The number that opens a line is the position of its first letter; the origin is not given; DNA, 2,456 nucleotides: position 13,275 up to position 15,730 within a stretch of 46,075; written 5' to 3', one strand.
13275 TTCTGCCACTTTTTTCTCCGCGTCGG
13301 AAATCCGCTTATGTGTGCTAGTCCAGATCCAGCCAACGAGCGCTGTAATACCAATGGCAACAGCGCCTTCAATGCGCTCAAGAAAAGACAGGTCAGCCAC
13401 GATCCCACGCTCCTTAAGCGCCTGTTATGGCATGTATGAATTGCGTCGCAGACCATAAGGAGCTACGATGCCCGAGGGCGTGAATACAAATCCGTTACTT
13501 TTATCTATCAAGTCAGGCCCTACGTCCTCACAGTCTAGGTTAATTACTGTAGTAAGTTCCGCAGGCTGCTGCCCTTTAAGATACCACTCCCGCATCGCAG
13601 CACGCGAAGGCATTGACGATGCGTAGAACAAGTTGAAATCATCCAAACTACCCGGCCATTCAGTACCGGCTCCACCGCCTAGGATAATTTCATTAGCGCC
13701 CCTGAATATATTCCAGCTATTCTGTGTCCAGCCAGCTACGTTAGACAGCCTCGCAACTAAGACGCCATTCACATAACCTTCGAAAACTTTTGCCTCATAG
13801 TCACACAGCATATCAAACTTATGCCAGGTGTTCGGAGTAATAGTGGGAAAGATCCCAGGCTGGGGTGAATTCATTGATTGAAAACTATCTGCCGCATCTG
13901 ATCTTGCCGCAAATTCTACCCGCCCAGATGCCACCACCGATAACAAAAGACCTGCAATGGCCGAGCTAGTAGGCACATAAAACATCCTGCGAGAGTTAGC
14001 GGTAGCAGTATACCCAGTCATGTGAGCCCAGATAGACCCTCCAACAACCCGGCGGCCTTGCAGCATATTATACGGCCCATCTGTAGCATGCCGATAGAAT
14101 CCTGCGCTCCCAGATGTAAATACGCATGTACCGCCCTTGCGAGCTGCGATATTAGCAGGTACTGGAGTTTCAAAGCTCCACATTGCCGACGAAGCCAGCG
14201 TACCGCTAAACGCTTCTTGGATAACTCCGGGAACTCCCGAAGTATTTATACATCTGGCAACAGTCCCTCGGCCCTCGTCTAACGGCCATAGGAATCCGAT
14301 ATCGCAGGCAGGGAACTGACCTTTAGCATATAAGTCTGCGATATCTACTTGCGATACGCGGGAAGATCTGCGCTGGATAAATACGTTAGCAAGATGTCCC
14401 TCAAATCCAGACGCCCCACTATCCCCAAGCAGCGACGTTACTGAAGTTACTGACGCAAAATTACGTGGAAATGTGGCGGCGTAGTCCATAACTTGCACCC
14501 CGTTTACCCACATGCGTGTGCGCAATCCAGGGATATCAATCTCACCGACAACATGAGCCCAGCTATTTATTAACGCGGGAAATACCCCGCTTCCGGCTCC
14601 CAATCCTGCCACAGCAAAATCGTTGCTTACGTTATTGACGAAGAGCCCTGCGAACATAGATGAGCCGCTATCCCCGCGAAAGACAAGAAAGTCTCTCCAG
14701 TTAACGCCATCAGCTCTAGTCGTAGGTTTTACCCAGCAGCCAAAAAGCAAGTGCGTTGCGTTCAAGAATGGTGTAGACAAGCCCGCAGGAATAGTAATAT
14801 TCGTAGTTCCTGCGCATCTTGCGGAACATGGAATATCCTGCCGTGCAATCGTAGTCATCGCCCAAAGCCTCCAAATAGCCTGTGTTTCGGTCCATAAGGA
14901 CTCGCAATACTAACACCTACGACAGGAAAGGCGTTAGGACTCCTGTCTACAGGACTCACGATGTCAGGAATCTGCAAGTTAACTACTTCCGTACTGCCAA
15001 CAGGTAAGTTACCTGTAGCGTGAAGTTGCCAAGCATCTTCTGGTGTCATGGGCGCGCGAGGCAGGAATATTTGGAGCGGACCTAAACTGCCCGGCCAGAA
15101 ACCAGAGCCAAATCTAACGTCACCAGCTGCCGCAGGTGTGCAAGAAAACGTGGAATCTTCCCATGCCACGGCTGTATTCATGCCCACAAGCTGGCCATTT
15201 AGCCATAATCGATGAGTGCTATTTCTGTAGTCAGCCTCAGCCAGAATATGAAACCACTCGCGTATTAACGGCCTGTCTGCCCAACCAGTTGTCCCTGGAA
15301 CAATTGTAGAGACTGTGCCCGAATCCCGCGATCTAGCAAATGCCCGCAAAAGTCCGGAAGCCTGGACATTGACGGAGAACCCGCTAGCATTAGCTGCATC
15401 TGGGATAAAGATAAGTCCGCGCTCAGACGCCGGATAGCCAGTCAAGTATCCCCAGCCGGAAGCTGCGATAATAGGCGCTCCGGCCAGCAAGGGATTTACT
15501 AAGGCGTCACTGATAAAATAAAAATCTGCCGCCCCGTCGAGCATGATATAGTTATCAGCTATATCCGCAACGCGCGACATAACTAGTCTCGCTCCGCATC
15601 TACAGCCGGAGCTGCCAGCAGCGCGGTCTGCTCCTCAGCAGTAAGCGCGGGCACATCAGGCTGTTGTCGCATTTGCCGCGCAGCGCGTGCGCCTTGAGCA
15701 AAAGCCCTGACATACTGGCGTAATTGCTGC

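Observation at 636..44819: Genome-wide, strand-biased over-representation of the word (T)GCCCGCG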

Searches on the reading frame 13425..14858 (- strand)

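Call 8: search_protein_families(library=phrogs, proteins=[window:13425-14858:-], max_evalue=0.00001)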
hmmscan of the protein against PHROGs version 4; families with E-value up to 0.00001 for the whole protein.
window:13425-14858:- (477 aa): 0 families

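Call 56: search_protein_families(library=pfam, proteins=[window:13425-14858:-], max_evalue=0.01)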
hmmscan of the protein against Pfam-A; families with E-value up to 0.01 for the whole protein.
window:13425-14858:- (477 aa): 2 families
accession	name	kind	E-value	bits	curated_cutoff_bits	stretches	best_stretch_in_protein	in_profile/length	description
PF13385.13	Laminin_G_3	-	2e-13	51.2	27.6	2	277-412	24-142/151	Concanavalin A-like lectin/glucanases superfamily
PF06439.18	3keto-disac_hyd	-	0.0096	16.4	26.8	0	106-155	131-175/187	3-keto-disaccharide hydrolase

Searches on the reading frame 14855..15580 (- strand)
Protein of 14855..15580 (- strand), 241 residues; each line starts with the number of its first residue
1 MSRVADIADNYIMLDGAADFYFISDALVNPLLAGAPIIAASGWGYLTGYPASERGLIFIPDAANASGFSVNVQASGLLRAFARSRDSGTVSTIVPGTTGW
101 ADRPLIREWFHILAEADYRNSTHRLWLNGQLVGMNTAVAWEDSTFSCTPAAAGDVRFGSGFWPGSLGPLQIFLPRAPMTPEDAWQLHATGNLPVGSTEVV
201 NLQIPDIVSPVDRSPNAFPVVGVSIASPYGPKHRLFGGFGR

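Call 56: search_protein_families(library=pfam, proteins=[window:14855-15580:-], max_evalue=0.01)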
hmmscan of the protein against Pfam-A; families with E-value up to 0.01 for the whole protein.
window:14855-15580:- (241 aa): 1 family
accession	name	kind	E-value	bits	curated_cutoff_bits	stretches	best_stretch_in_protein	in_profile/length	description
PF13385.13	Laminin_G_3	-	0.00011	22.8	27.6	1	39-172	20-141/151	Concanavalin A-like lectin/glucanases superfamily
